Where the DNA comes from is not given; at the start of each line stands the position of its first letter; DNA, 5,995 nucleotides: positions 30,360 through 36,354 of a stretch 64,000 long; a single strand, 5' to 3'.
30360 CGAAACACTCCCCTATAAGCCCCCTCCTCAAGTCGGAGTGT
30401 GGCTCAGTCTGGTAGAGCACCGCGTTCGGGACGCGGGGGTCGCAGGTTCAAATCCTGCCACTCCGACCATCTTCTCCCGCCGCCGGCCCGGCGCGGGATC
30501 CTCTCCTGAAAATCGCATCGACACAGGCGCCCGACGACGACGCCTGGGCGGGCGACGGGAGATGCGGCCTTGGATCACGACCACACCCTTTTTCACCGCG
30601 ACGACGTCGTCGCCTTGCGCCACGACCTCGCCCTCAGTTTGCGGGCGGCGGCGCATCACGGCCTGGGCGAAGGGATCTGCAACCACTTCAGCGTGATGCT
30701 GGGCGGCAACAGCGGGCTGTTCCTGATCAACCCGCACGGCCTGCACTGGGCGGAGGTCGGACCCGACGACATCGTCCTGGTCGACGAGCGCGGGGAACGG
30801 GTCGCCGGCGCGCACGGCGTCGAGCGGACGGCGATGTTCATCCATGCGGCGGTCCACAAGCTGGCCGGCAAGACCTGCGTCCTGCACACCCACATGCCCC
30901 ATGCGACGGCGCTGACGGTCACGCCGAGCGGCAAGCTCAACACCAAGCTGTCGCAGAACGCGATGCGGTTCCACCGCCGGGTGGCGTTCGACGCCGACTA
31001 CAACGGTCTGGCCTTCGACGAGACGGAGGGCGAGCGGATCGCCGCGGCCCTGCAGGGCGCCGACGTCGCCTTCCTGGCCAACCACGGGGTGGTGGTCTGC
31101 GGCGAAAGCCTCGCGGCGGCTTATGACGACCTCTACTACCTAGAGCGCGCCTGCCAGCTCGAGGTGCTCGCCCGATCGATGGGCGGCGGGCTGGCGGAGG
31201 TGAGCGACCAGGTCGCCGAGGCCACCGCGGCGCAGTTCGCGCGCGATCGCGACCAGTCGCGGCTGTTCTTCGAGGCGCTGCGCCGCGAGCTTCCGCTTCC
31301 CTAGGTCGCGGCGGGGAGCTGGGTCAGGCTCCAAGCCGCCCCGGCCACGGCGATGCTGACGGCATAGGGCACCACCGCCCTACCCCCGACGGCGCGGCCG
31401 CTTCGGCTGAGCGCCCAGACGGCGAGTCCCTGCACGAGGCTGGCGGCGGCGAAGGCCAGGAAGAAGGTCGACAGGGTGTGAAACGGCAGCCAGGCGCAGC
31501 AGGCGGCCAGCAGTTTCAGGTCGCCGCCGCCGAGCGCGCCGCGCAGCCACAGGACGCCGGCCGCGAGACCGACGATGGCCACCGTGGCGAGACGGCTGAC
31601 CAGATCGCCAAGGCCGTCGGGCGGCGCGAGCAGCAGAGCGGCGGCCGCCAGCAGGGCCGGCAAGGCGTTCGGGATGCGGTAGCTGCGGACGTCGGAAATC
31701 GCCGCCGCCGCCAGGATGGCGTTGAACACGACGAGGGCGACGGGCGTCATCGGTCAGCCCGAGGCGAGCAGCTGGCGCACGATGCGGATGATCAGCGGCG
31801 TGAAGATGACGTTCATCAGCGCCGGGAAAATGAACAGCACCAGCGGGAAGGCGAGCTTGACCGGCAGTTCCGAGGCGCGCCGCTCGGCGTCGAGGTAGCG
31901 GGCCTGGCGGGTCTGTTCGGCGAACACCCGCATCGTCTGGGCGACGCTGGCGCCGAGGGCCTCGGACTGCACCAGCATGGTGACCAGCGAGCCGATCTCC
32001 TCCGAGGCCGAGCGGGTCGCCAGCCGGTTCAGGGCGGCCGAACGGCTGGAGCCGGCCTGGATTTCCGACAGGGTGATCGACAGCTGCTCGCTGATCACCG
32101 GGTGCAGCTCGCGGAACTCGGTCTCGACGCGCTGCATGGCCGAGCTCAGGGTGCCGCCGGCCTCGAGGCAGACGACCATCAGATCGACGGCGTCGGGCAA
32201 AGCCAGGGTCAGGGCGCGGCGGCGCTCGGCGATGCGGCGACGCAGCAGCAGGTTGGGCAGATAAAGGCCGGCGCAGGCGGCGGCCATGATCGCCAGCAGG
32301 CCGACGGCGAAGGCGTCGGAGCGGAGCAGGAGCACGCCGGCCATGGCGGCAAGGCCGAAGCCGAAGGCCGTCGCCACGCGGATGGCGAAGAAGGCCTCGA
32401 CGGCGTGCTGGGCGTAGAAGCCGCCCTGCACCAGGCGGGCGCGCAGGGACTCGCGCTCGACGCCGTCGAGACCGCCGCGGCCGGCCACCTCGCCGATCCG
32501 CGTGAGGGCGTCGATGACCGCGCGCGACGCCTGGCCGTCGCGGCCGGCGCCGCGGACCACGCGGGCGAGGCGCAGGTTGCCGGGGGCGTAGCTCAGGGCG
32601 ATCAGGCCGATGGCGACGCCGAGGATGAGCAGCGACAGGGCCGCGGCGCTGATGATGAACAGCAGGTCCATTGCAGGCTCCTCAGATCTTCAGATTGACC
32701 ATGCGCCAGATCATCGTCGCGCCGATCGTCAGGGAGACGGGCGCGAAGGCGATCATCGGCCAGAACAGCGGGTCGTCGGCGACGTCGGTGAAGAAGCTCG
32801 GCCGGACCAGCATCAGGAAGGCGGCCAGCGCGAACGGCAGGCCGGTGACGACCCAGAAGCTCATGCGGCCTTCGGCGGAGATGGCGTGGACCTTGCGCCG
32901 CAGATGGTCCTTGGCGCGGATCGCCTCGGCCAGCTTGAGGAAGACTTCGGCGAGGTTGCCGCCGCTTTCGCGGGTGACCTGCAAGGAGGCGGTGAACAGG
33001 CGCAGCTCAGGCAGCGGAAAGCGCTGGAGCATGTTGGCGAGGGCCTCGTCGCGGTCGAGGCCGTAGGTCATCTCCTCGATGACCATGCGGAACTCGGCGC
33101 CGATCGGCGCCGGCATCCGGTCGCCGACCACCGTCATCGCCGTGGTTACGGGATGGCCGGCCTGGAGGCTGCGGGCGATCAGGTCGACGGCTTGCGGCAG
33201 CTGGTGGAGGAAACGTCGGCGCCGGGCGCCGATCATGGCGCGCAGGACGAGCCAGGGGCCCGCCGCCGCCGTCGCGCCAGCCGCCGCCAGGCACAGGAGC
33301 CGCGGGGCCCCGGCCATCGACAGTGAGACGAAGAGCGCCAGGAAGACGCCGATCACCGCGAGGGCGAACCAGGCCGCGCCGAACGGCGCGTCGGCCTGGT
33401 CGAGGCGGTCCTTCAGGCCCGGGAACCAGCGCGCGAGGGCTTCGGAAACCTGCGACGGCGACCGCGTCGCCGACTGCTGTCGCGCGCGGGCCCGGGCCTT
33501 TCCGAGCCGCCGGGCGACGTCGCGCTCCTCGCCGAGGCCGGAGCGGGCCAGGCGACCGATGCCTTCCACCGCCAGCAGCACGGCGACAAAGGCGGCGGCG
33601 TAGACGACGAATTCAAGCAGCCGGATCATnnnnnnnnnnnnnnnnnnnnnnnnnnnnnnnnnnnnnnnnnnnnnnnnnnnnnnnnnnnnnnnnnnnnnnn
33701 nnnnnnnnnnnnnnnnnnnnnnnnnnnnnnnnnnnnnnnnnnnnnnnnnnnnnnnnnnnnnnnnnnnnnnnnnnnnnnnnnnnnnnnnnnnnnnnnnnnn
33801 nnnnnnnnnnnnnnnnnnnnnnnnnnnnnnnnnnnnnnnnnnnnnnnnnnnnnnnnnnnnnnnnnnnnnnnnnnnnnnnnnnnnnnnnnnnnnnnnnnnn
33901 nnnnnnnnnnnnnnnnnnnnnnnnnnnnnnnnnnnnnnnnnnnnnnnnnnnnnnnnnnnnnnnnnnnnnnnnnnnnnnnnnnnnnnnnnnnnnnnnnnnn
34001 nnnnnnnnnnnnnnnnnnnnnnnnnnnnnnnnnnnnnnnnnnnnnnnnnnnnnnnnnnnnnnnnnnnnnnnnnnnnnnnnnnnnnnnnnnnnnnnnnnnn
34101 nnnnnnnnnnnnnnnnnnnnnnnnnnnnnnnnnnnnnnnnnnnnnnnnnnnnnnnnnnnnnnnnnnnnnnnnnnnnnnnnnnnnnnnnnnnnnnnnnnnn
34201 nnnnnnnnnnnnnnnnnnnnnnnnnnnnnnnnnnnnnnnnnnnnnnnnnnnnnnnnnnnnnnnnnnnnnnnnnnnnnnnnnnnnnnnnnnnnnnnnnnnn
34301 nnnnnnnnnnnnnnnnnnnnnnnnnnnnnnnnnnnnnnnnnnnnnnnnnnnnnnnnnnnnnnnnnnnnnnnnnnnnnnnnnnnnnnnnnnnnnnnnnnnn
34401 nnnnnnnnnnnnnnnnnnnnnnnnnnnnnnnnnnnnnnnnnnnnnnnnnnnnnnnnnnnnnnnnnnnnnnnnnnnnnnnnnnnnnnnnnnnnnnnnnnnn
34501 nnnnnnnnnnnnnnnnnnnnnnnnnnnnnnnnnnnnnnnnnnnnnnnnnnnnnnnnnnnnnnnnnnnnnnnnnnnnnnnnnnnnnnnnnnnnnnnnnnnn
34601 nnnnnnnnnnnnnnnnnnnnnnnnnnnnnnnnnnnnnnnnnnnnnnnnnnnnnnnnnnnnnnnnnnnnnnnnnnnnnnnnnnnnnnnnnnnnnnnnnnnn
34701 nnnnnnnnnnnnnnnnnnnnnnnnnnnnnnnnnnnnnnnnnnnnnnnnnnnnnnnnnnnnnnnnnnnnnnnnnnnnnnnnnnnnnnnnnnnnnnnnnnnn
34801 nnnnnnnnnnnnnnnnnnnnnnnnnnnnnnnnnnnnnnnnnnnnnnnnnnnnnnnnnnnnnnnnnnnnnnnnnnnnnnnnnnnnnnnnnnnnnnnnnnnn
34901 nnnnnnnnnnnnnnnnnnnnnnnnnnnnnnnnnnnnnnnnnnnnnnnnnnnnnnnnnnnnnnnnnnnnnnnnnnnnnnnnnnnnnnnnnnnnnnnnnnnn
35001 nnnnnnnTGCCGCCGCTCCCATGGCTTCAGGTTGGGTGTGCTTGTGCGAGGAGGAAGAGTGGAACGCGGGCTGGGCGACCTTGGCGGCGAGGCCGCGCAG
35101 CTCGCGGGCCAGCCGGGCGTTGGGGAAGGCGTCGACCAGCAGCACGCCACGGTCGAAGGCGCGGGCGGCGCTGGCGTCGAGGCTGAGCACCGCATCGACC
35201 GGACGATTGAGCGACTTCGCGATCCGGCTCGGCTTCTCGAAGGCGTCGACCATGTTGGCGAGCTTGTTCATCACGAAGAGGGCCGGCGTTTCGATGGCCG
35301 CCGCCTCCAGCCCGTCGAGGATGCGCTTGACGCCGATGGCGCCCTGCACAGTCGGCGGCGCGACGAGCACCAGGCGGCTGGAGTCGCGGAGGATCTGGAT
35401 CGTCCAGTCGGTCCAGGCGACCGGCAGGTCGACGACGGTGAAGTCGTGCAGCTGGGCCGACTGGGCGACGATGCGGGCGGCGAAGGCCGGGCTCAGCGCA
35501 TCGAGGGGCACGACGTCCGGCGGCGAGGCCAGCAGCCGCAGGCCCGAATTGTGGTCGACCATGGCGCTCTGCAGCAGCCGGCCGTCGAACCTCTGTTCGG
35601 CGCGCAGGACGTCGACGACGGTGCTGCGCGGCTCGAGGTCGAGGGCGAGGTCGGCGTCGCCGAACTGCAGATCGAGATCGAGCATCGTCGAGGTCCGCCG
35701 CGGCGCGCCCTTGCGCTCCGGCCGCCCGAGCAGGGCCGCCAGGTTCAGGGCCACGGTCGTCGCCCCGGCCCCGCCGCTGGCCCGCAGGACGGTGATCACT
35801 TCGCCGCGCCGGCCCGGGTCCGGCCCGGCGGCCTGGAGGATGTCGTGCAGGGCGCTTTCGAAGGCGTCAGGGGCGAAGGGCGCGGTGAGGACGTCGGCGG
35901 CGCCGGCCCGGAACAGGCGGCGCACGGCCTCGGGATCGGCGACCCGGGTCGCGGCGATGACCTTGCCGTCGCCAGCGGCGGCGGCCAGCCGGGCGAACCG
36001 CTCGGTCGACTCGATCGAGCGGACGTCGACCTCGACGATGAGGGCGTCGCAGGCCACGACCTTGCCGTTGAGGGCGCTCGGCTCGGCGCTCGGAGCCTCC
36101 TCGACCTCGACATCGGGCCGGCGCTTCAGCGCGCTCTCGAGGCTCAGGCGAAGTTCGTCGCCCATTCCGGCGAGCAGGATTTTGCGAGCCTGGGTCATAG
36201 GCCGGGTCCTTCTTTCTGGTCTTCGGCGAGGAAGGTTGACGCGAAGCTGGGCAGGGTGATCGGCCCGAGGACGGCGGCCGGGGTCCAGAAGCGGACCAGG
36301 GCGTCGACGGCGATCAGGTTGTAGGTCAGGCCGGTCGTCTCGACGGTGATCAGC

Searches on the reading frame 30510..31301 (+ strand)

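Call 117: search_protein_families(library=pfam, proteins=[window:30510-31301:+], max_evalue=0.001)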
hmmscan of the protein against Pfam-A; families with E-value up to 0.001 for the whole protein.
window:30510-31301:+ (264 aa): 1 family
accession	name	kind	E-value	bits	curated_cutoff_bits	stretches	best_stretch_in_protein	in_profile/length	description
PF00596.27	Aldolase_II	-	1.3e-37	129.9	22.2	1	40-218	3-182/183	Class II Aldolase and Adducin N-terminal domain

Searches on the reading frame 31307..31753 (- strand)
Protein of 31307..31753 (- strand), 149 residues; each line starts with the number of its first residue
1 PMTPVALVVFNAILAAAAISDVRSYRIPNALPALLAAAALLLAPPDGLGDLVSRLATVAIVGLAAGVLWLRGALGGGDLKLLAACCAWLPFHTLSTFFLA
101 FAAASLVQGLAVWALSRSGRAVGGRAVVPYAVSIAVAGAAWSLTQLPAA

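Call 117: search_protein_families(library=pfam, proteins=[window:31307-31753:-], max_evalue=0.001)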
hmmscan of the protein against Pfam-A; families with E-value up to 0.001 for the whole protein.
window:31307-31753:- (149 aa): 1 family
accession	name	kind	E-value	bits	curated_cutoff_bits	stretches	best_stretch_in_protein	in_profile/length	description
PF01478.23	Peptidase_A24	-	3.6e-14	53.5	26.5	1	9-106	2-100/104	Type IV leader peptidase family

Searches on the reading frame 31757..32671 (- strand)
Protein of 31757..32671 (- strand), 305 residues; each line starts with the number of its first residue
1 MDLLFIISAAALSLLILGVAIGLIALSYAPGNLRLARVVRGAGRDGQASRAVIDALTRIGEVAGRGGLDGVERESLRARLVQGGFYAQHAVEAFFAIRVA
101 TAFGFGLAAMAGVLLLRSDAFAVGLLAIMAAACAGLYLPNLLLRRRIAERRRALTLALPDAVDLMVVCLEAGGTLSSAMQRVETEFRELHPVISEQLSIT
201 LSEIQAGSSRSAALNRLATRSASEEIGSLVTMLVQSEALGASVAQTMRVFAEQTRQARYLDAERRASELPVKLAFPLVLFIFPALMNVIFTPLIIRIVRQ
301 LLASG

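Call 19: search_protein_families(library=pfam, proteins=[window:31757-32671:-], max_evalue=0.001)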
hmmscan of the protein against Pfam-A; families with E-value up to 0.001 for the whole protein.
window:31757-32671:- (305 aa): 1 family
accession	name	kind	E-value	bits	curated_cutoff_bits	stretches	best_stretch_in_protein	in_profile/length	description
PF00482.28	T2SSF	-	3.9e-15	56.4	25.2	1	162-289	2-123/125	Type II secretion system (T2SS), protein F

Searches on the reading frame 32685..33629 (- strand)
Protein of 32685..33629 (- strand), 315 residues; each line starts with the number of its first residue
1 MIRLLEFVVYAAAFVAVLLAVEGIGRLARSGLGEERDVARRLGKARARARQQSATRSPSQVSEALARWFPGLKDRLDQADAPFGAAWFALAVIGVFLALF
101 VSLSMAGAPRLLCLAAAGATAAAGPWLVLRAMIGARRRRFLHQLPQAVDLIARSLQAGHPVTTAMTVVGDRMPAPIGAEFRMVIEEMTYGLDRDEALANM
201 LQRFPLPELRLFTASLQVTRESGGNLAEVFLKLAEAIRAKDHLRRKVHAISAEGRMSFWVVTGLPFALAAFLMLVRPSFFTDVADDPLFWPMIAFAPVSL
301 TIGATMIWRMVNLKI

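Call 117: search_protein_families(library=pfam, proteins=[window:32685-33629:-], max_evalue=0.001)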
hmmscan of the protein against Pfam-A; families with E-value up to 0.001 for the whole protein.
window:32685-33629:- (315 aa): 1 family
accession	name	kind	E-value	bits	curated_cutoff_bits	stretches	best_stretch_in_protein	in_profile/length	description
PF00482.28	T2SSF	-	2.1e-20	73.4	25.2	1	148-273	2-124/125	Type II secretion system (T2SS), protein F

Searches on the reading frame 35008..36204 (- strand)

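Call 117: search_protein_families(library=pfam, proteins=[window:35008-36204:-], max_evalue=0.001)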
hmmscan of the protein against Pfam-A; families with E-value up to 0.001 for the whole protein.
window:35008-36204:- (399 aa): 2 families
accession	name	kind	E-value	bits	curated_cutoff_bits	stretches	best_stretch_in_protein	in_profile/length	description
PF00072.30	Response_reg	-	0.00012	22.6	30.2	1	19-119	11-110/111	Response regulator receiver domain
PF10609.15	ParA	-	0.00013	21.9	27.1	0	135-165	4-34/246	NUBPL iron-transfer P-loop NTPase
